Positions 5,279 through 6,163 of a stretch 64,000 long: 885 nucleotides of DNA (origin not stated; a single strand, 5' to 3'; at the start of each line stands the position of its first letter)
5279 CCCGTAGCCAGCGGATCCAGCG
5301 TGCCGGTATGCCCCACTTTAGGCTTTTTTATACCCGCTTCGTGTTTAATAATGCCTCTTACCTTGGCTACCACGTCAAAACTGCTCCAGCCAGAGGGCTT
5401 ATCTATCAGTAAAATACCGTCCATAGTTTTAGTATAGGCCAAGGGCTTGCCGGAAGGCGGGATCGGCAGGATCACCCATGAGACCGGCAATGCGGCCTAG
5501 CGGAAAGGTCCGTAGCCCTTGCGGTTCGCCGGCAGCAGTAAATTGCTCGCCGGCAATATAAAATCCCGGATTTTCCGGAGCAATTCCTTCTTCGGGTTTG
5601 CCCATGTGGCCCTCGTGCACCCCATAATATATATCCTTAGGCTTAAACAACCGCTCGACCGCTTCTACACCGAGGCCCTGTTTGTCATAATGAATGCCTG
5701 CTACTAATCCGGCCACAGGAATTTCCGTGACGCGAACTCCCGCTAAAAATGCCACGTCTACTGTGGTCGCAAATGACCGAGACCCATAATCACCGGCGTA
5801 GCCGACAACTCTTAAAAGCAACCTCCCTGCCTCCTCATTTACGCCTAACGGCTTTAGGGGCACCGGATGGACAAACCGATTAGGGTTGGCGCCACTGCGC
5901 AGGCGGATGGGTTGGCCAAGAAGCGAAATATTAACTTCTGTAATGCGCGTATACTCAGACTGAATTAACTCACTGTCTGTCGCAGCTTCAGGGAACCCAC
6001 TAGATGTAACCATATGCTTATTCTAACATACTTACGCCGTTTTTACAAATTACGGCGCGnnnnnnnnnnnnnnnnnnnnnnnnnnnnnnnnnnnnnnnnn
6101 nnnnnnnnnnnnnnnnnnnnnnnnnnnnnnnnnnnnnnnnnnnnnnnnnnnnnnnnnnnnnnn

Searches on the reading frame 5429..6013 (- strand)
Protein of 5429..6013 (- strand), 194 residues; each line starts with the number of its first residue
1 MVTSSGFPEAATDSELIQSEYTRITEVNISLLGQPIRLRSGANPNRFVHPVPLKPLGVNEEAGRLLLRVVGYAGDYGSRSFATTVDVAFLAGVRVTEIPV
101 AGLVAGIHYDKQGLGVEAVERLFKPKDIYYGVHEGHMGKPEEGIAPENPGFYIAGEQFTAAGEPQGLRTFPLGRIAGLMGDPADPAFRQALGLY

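Call 5: search_protein_families(library=pfam, proteins=[window:5429-6013:-], max_evalue=0.1)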
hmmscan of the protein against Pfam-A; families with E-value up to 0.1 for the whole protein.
window:5429-6013:- (194 aa): 0 families

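Call 6: search_protein_families(library=ncbifam, proteins=[window:5429-6013:-], max_evalue=0.1)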
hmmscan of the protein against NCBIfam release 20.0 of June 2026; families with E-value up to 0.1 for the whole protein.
window:5429-6013:- (194 aa): 0 families

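Call 84: find_homologous_proteins(query=window:5432-6013:-, max_evalue=0.001)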
Query window:5432-6013:- (194 aa): 2 proteins with E <= 0.001 among 535 candidates.
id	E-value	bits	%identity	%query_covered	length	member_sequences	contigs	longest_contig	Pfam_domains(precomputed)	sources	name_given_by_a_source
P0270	2.2e-123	428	100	100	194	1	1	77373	-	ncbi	-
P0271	9.7e-69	249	62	96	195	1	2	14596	-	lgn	-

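Call 85: find_encoding_contigs(protein=P0270, flank=6000, max_places=2)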
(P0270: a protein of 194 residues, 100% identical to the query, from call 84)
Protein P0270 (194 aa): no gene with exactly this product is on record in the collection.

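Call 86: find_encoding_contigs(protein=P0271, flank=6000, max_places=2)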
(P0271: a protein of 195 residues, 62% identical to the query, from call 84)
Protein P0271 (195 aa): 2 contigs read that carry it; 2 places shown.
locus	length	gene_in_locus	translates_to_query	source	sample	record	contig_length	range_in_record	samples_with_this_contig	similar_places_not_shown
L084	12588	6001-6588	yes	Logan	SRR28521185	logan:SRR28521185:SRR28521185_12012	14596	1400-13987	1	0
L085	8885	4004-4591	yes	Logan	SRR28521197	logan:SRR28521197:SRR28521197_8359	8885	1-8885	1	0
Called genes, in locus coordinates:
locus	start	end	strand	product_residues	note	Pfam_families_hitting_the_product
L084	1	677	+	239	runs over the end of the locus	PF02463:SMC_N (weak), PF00005:ABC_tran, PF13304:AAA_21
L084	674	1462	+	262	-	PF01061:ABC2_membrane (weak), PF12698:ABC2_membrane_3 (weak)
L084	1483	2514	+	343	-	PF01149:Fapy_DNA_glyco, PF06831:H2TH, PF06827:zf-FPG_IleRS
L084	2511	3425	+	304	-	PF06144:DNA_pol3_delta, PF21694:DNA_pol3_delta_C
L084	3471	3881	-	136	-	PF01649:Ribosomal_S20p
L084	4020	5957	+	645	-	-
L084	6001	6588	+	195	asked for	-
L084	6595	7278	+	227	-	PF01509:TruB_N, PF16198:TruB_C_2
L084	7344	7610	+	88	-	PF00312:Ribosomal_S15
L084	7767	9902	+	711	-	PF01138:RNase_PH, PF03725:RNase_PH_C, PF01138:RNase_PH, PF00013:KH_1, PF00575:S1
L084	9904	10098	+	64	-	-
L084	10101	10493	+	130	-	PF00293:NUDIX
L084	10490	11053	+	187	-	PF03167:UDG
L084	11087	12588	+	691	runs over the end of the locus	PF00753:Lactamase_B, PF23023:Anti-Pycsar_Apyc1 (weak), PF12706:Lactamase_B_2 (faint), PF07521:RMMBL (faint), PF22505:RNase_J_b_CASP, PF17770:RNase_J_C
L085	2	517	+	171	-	?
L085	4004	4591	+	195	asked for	-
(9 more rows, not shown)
